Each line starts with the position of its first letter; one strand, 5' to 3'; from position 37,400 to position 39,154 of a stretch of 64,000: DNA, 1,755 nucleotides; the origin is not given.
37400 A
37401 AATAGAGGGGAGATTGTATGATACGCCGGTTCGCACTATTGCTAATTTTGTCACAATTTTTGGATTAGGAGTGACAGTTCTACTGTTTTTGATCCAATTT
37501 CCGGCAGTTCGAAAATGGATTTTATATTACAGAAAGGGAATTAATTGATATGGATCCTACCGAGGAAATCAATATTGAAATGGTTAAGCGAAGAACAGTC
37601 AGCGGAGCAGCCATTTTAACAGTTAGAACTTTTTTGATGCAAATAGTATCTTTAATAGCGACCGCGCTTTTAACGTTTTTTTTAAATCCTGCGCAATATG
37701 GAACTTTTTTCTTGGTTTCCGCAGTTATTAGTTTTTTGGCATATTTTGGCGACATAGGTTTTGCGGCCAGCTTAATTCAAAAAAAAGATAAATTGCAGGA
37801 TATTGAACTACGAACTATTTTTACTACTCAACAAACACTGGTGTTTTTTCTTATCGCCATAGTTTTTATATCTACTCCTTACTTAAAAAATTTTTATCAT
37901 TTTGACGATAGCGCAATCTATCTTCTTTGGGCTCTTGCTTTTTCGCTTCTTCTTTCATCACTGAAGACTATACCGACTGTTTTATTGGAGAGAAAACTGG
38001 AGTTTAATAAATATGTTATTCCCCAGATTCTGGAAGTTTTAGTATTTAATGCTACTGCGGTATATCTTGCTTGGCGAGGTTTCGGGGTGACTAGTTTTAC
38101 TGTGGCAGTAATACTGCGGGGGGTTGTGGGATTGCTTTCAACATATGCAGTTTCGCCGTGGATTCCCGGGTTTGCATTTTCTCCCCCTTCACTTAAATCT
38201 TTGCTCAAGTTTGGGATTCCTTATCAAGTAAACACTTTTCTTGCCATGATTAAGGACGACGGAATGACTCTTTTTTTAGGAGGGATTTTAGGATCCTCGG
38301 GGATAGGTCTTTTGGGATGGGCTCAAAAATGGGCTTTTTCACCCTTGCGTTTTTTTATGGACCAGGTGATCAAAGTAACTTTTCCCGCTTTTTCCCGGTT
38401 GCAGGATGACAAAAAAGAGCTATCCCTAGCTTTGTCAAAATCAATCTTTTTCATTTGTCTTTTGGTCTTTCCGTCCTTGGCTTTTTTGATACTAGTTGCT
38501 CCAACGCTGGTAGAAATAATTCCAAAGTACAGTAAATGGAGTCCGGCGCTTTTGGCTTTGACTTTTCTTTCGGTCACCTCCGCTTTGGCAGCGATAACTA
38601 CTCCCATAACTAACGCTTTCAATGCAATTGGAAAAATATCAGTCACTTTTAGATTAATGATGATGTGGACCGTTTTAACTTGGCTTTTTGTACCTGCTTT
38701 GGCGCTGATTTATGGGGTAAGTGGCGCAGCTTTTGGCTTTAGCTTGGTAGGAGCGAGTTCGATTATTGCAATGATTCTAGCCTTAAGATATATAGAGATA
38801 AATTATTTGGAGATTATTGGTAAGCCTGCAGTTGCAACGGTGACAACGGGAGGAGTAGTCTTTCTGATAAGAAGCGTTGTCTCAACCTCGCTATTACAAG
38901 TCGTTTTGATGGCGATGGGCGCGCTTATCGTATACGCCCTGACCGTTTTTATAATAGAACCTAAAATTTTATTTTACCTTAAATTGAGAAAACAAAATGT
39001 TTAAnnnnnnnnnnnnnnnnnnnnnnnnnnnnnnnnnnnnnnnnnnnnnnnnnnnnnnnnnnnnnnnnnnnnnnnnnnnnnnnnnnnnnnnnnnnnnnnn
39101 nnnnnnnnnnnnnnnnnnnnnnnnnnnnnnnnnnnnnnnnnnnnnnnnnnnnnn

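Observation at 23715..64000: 40-kb GT-C-dominated glycosylation island that lacks the usual Wzy, ABC or synthase pathway parts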

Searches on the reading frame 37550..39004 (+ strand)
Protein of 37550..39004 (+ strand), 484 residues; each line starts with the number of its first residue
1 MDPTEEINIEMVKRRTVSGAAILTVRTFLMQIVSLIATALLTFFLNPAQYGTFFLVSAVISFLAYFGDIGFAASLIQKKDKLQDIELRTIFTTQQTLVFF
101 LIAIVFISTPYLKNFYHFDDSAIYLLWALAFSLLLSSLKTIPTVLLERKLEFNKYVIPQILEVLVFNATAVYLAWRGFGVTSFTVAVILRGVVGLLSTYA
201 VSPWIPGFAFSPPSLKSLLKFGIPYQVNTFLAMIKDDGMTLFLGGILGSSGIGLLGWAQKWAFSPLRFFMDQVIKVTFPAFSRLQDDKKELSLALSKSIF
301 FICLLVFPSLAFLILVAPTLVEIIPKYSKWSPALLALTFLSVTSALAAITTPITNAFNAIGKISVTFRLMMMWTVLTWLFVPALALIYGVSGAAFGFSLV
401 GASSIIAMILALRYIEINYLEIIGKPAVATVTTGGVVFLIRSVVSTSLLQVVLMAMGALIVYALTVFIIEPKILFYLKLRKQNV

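Call 7: search_protein_families(library=pfam, proteins=[window:37550-39004:+], max_evalue=0.01)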
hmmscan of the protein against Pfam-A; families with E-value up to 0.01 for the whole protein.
window:37550-39004:+ (484 aa): 2 families
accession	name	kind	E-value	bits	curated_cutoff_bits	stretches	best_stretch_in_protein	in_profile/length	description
PF13440.11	Polysacc_synt_3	-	1e-51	176.4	23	1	41-324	2-283/293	Polysaccharide biosynthesis protein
PF01943.22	Polysacc_synt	-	1.9e-21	77.2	28.2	1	18-285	3-274/274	Polysaccharide biosynthesis protein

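Call 93: search_protein_families(library=ncbifam, proteins=[window:37550-39004:+], max_evalue=0.00001)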
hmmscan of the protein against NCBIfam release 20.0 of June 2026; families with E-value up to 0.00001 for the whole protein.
window:37550-39004:+ (484 aa): 3 families
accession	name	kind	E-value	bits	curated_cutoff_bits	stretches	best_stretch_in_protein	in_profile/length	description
NF007773.0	PRK10459.1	equivalog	2.2e-44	152.3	273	1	12-472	3-470/492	MOP flippase family protein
NF058658.1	Oglyco_Wzx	exception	2e-29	103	720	1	12-469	6-463/478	O-glycosylation flippase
NF047674.1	TeichurnBiosyTuaB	equivalog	1.3e-24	87.1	580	1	11-466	3-461/469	teichuronic acid biosynthesis protein TuaB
